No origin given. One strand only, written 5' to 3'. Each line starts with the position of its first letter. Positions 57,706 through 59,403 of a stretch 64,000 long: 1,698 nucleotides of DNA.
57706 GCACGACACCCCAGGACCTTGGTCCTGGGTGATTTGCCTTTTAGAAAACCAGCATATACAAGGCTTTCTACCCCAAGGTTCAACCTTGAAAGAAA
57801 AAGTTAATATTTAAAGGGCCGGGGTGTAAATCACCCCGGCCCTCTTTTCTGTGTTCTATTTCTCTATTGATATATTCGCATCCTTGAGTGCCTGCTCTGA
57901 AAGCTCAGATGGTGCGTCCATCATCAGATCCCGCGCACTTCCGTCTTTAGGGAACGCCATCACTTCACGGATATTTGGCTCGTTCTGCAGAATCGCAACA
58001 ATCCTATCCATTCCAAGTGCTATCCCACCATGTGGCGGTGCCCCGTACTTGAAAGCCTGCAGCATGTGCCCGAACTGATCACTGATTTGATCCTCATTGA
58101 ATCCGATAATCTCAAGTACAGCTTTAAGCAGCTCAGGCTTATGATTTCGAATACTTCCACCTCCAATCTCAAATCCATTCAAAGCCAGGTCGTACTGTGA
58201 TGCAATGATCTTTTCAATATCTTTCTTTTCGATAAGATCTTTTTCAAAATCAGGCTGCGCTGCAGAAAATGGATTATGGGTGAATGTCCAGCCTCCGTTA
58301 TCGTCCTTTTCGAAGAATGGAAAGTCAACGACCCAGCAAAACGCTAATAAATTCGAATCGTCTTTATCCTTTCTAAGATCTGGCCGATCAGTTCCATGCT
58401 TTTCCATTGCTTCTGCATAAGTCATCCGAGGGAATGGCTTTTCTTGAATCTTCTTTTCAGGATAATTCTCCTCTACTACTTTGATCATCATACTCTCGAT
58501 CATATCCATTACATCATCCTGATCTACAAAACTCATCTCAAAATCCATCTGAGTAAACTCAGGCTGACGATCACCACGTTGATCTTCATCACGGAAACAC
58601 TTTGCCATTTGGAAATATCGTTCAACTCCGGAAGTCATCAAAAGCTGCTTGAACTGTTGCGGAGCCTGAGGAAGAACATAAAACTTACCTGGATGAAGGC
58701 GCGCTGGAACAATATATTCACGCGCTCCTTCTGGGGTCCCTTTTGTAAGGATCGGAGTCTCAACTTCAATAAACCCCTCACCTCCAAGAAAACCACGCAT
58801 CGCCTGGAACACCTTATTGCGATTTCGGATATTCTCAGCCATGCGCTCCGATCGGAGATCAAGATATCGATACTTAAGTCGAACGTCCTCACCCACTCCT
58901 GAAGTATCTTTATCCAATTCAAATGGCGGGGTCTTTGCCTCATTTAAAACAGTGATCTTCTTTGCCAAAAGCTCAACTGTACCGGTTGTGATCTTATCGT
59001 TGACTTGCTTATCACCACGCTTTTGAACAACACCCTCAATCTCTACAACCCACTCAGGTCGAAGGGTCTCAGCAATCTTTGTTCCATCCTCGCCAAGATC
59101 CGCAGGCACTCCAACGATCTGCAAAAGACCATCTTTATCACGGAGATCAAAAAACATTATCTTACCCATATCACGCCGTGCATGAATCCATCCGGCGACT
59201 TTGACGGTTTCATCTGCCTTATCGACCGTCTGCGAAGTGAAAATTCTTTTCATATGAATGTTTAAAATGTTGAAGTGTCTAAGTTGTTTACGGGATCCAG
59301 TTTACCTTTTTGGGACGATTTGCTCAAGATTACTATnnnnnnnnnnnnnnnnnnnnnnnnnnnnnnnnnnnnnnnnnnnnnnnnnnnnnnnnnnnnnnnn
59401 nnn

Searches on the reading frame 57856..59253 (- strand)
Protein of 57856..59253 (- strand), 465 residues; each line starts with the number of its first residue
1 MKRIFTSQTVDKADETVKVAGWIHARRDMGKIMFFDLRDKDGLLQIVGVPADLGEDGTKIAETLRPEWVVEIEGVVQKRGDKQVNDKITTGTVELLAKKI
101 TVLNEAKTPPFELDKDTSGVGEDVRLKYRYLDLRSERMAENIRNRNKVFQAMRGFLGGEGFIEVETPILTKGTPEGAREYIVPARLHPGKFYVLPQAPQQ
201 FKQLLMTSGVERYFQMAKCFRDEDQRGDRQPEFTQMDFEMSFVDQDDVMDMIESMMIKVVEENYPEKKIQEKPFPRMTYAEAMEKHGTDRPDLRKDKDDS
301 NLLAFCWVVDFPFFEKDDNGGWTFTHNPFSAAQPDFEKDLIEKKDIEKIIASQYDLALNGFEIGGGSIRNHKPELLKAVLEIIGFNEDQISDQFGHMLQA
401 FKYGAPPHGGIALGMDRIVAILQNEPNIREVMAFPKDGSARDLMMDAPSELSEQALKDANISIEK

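Call 19: search_protein_families(library=pfam, proteins=[window:57856-59253:-], max_evalue=0.001)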
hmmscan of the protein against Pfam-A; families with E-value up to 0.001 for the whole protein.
window:57856-59253:- (465 aa): 3 families
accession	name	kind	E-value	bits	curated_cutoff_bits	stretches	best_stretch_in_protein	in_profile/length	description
PF00152.25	tRNA-synt_2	-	2.5e-113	378.7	25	1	122-437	2-307/308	tRNA synthetases class II (D, K and N)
PF01336.31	tRNA_anti-codon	-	3e-16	59.6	27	1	17-103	1-75/75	OB-fold nucleic acid binding domain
PF00587.30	tRNA-synt_2b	-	1.9e-05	25.3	29.3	1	212-424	38-177/179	tRNA synthetase class II core domain (G, H, P, S and T)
